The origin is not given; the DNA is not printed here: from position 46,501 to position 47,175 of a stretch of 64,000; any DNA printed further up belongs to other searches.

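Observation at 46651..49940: MbnP/MbnH-like copper-handling cluster with an outer-membrane barrel carrying an N-terminal CDVCGC motif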

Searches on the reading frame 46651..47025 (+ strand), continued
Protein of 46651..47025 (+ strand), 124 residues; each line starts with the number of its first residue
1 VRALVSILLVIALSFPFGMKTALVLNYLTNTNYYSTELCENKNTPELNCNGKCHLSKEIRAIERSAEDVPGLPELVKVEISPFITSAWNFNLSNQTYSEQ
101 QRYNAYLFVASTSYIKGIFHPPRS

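Call 85: search_protein_families(library=ncbifam, proteins=[L082:6484-8874:+, L083:6575-8863:+, L107:7372-9396:+, L126:4612-6915:+, L142:3090-5135:+, L094:7273-9321:+, L107:6475-7350:+, L142:2221-3021:+], max_evalue=0.001)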
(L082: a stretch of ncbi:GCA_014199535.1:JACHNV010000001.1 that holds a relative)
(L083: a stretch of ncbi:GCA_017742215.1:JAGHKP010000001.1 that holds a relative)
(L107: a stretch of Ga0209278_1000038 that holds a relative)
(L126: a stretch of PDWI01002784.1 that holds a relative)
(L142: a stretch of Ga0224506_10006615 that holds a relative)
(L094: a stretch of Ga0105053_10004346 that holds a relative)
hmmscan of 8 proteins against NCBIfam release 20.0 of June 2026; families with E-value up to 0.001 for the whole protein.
L082:6484-8874:+ (796 aa): 27 families (the best 25 are shown)
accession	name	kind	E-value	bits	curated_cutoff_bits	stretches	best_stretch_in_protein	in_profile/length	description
TIGR01783.1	TonB-siderophor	subfamily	1.9e-47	162.3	223.5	1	129-792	15-649/649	TonB-dependent siderophore receptor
TIGR01785.1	TonB-hemin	subfamily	3.3e-33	115.1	316.85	1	99-792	1-677/677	TonB-dependent heme/hemoglobin receptor family protein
TIGR04056.1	OMP_RagA_SusC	subfamily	2.4e-31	108.9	368.25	1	22-230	2-208/981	SusC/RagA family TonB-linked outer membrane protein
TIGR01786.1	TonB-hemlactrns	subfamily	2.6e-26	92.2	323.75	2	270-792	199-719/719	TonB-dependent hemoglobin/transferrin/lactoferrin family receptor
NF041535.1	TonB_rec_PqqU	equivalog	6.2e-24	84.3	1200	1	103-791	2-672/676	TonB-dependent receptor PqqU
TIGR01779.1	TonB-B12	equivalog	4e-20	71.9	599.7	1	97-389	26-330/614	TonB-dependent vitamin B12 receptor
NF010650.0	PRK14049.1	equivalog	7.8e-18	64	904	1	115-773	81-717/729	ferrioxamine B receptor precursor protein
NF007478.2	PRK10064.1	equivalog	9.4e-16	57.2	745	1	95-236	26-168/663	catecholate siderophore receptor CirA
NF010010.0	PRK13483.1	equivalog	6e-14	51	927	1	97-317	31-265/660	ligand-gated channel protein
NF007926.1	PRK10641.1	equivalog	6.5e-13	48.1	836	1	98-244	26-172/617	TonB-dependent vitamin B12 receptor BtuB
NF047944.1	FoxamRcptFoxA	equivalog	6.7e-13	47.8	1300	1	175-308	114-246/697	ferrioxamine B receptor FoxA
NF010011.0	PRK13484.1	equivalog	1.7e-12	46.4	1197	1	99-227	30-160/682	IreA family TonB-dependent siderophore receptor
NF007349.0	PRK09840.1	equivalog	2.6e-12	45.6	686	1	118-247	73-196/760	catecholate siderophore receptor Fiu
NF049944.1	TonB_dep_PUIUD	equivalog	2e-11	42.9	850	1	175-309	118-256/686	TonB-dependent receptor, PUIUD motif-type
NF049945.1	TonB_dep_FCYXU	equivalog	3.9e-11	42.3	825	1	197-511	138-424/697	TonB-dependent receptor, FCYXU motif-type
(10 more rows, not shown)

L083:6575-8863:+ (762 aa): 26 families (the best 25 are shown)
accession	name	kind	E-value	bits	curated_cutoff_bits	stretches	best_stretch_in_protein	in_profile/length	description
TIGR01783.1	TonB-siderophor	subfamily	3.1e-54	184.7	223.5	1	116-755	3-649/649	TonB-dependent siderophore receptor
TIGR01785.1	TonB-hemin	subfamily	2.8e-36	125.2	316.85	1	98-755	1-677/677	TonB-dependent heme/hemoglobin receptor family protein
NF041535.1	TonB_rec_PqqU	equivalog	2.5e-33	115.3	1200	1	113-756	14-674/676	TonB-dependent receptor PqqU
TIGR04056.1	OMP_RagA_SusC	subfamily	4.5e-31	108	368.25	1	23-220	3-199/981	SusC/RagA family TonB-linked outer membrane protein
TIGR01786.1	TonB-hemlactrns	subfamily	7.5e-29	100.6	323.75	2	268-619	199-565/719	TonB-dependent hemoglobin/transferrin/lactoferrin family receptor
NF047944.1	FoxamRcptFoxA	equivalog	1.1e-23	83.5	1300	2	115-321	54-258/697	ferrioxamine B receptor FoxA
NF041676.1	FecA_OM_dicitr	equivalog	2.1e-21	75.6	1100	1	121-711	138-726/773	TonB-dependent Fe(3+) dicitrate receptor FecA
NF007926.1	PRK10641.1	equivalog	7.4e-21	74.3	836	1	99-306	28-227/617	TonB-dependent vitamin B12 receptor BtuB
TIGR01779.1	TonB-B12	equivalog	3.2e-20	72.2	599.7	1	98-272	28-201/614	TonB-dependent vitamin B12 receptor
NF010012.0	PRK13486.1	equivalog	6.2e-19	67.8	924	2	101-226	28-159/696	TonB-dependent receptor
NF007478.2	PRK10064.1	equivalog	5.8e-16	57.9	745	1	101-238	33-171/663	catecholate siderophore receptor CirA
NF010010.0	PRK13483.1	equivalog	5.2e-15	54.5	927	1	96-268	31-214/660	ligand-gated channel protein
NF007465.0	PRK10044.1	equivalog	7.1e-15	54.2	803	1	115-710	79-679/726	ferrichrome porin FhuA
NF049945.1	TonB_dep_FCYXU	equivalog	1.9e-14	53.2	825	1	169-521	108-448/697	TonB-dependent receptor, FCYXU motif-type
NF010038.0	PRK13513.1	equivalog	1e-13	50.7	942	1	98-277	35-217/659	ligand-gated channel protein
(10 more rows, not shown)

L107:7372-9396:+ (674 aa): 2 families
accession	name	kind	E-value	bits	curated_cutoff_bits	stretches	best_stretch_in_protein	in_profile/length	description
TIGR01778.1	TonB-copper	equivalog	5.1e-36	124.6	472.45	1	57-655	8-607/637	TonB-dependent copper receptor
TIGR01785.1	TonB-hemin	subfamily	4.2e-12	45.3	316.85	1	95-671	68-674/677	TonB-dependent heme/hemoglobin receptor family protein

L126:4612-6915:+ (767 aa): 24 families
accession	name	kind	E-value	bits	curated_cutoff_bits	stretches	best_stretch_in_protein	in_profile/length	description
TIGR01778.1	TonB-copper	equivalog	2.7e-77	261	472.45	1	119-767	9-637/637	TonB-dependent copper receptor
TIGR01785.1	TonB-hemin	subfamily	3.6e-49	167.8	316.85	1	105-767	15-677/677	TonB-dependent heme/hemoglobin receptor family protein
TIGR01786.1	TonB-hemlactrns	subfamily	2.2e-48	165.2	323.75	2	434-767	387-719/719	TonB-dependent hemoglobin/transferrin/lactoferrin family receptor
TIGR01783.1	TonB-siderophor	subfamily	7.7e-28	97.5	223.5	2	116-317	12-205/649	TonB-dependent siderophore receptor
NF010038.0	PRK13513.1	equivalog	9.4e-23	80.6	942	2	550-731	446-636/659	ligand-gated channel protein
NF010010.0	PRK13483.1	equivalog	9.2e-20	70.2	927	2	546-735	446-641/660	ligand-gated channel protein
TIGR01779.1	TonB-B12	equivalog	3e-12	45.9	599.7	2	547-734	421-595/614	TonB-dependent vitamin B12 receptor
NF052649.1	TonRcptRhtA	equivalog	3.7e-11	41.9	1100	1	184-287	133-242/744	TonB-dependent siderophore receptor RhtA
NF050067.1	TonBEntbctnRecCfrA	equivalog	1.8e-10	39.8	1200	1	78-220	9-162/698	TonB-dependent ferric enterobactin receptor CfrA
NF007926.1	PRK10641.1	equivalog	2.1e-10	39.8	836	2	515-733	403-597/617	TonB-dependent vitamin B12 receptor BtuB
NF053590.1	TonB_dep_TOL0244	equivalog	1e-09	37.6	645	1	186-248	109-172/604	TOL_0244 family TonB-dependent receptor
NF049947.1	TonB_dep_PCPU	exception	1e-09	37.2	800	1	84-236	25-186/685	TonB-dependent receptor, PCPU motif-type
NF010048.1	PRK13524.1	subfamily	2e-09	36.5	493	1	183-242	142-199/744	FepA family TonB-dependent siderophore receptor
NF049946.1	TonB_dep_CU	exception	3.8e-09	35.4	700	1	152-219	106-173/683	TonB-dependent receptor, CU motif-type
NF010051.0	PRK13528.1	subfamily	4.2e-08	31.9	583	1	183-235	138-188/727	FepA family TonB-dependent siderophore receptor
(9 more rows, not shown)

L142:3090-5135:+ (681 aa): 7 families
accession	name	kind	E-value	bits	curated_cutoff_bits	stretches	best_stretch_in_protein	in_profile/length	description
TIGR01778.1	TonB-copper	equivalog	8.9e-45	153.6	472.45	1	74-661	18-607/637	TonB-dependent copper receptor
TIGR01786.1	TonB-hemlactrns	subfamily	7.1e-30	104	323.75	2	338-678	359-717/719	TonB-dependent hemoglobin/transferrin/lactoferrin family receptor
TIGR01785.1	TonB-hemin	subfamily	2.5e-26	92.3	316.85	2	66-248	31-219/677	TonB-dependent heme/hemoglobin receptor family protein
NF038289.1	Zn_piracy_ZnuD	exception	2.3e-14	53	950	1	410-678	424-683/685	zinc piracy TonB-dependent receptor ZnuD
NF049945.1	TonB_dep_FCYXU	equivalog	4e-06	25.7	825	1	96-247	99-245/697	TonB-dependent receptor, FCYXU motif-type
NF010048.1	PRK13524.1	subfamily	5.3e-06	25.2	493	1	467-654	515-709/744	FepA family TonB-dependent siderophore receptor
TIGR01782.1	TonB-Xanth-Caul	subfamily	0.00046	18.6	310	1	77-184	47-158/868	TonB-dependent receptor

L094:7273-9321:+ (682 aa): 9 families
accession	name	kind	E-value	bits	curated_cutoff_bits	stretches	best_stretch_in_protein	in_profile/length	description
TIGR01778.1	TonB-copper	equivalog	1.6e-51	175.9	472.45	1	85-671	29-615/637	TonB-dependent copper receptor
TIGR01785.1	TonB-hemin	subfamily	1e-30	106.8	316.85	1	96-663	62-659/677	TonB-dependent heme/hemoglobin receptor family protein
TIGR01786.1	TonB-hemlactrns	subfamily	1.7e-28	99.5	323.75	2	352-671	374-699/719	TonB-dependent hemoglobin/transferrin/lactoferrin family receptor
TIGR01783.1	TonB-siderophor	subfamily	1.8e-15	56.7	223.5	2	481-663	447-625/649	TonB-dependent siderophore receptor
NF038289.1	Zn_piracy_ZnuD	exception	7.9e-09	34.7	950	1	449-682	459-685/685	zinc piracy TonB-dependent receptor ZnuD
NF010048.1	PRK13524.1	subfamily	1.7e-08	33.4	493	1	478-658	524-711/744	FepA family TonB-dependent siderophore receptor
NF049947.1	TonB_dep_PCPU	exception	7.4e-07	27.7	800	0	482-571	487-570/685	TonB-dependent receptor, PCPU motif-type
NF010051.0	PRK13528.1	subfamily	6.7e-06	24.6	583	1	477-659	513-704/727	FepA family TonB-dependent siderophore receptor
TIGR01776.1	TonB-tbp-lbp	subfamily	0.0003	18.8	468.8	0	98-162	116-190/946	lactoferrin/transferrin family TonB-dependent receptor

L107:6475-7350:+ (291 aa): 0 families

L142:2221-3021:+ (266 aa): 0 families

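Call 91: search_solved_structures(query=L126:4612-6915:+, max_evalue=1e-10, show_alignments=1)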
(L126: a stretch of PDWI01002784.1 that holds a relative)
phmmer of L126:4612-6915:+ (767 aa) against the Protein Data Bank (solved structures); distinct sequences matched with E-value up to 1e-10: 7.
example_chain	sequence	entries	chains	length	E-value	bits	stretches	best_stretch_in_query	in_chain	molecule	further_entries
6fok_A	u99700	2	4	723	6.7e-40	140.3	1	116-763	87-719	Putative copper transport outer membrane porin OprC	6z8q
6z8s_A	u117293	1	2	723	6.4e-39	137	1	116-763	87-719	Putative copper transport outer membrane porin OprC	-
6z8r_A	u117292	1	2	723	6.8e-39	136.9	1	116-763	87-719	Putative copper transport outer membrane porin OprC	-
6z8t_A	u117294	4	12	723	1.5e-38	135.8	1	116-763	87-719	Putative copper transport outer membrane porin OprC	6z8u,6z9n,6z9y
6z8y_A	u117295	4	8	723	1.7e-38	135.6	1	116-763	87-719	Putative copper transport outer membrane porin OprC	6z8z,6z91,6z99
6fom_A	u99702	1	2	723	1.2e-37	132.8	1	116-763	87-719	Putative copper transport outer membrane porin OprC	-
8the_A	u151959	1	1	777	7.1e-14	54.2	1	432-761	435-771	Heme/hemoglobin uptake outer membrane receptor PhuR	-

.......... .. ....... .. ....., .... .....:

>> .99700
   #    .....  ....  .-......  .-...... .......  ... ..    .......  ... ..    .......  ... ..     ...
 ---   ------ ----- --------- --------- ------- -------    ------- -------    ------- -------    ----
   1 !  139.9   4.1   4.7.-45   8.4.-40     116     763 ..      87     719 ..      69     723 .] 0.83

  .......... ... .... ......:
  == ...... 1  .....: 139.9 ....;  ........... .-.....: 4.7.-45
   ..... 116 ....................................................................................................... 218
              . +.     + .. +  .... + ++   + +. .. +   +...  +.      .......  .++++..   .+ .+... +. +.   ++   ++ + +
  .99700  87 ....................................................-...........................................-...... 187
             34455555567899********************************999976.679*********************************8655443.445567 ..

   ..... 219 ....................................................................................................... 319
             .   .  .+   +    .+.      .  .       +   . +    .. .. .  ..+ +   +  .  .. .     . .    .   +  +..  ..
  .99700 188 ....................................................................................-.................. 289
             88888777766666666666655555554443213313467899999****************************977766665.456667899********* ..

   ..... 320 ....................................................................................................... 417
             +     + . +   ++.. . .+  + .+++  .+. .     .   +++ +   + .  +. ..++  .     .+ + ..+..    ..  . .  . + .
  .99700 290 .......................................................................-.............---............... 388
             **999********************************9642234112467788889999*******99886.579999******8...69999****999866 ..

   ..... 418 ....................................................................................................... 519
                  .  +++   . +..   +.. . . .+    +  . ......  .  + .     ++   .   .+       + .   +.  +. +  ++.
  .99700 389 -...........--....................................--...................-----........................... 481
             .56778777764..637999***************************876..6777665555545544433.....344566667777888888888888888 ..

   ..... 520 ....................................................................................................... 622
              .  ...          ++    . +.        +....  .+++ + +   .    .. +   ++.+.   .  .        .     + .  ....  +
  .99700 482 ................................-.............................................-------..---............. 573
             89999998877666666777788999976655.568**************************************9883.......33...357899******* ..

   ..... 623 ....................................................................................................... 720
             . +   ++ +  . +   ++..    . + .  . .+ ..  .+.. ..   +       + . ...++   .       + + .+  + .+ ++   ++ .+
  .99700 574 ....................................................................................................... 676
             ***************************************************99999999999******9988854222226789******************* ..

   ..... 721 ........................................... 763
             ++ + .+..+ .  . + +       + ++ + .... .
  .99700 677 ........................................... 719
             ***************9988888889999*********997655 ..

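Call 105: search_solved_structures(query=A4, max_evalue=5, show_alignments=1)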
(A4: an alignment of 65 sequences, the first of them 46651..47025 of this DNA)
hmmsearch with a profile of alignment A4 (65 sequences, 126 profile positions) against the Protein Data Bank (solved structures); distinct sequences matched with E-value up to 5: 0.

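Call 106: search_protein_families(library=pfam, alignment_id=A4, max_evalue=0.01)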
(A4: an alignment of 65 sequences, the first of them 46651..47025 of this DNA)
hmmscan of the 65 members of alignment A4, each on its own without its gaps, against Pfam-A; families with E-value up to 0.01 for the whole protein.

A. member 1, window:46651-47025:+ (124 aa): 0 families

B. families by the number of members that match (of 65 scanned): 2 families
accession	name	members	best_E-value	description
PF03045.20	DAN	3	0.0013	DAN domain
PF20212.3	DUF6572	1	0.0092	Family of unknown function (DUF6572)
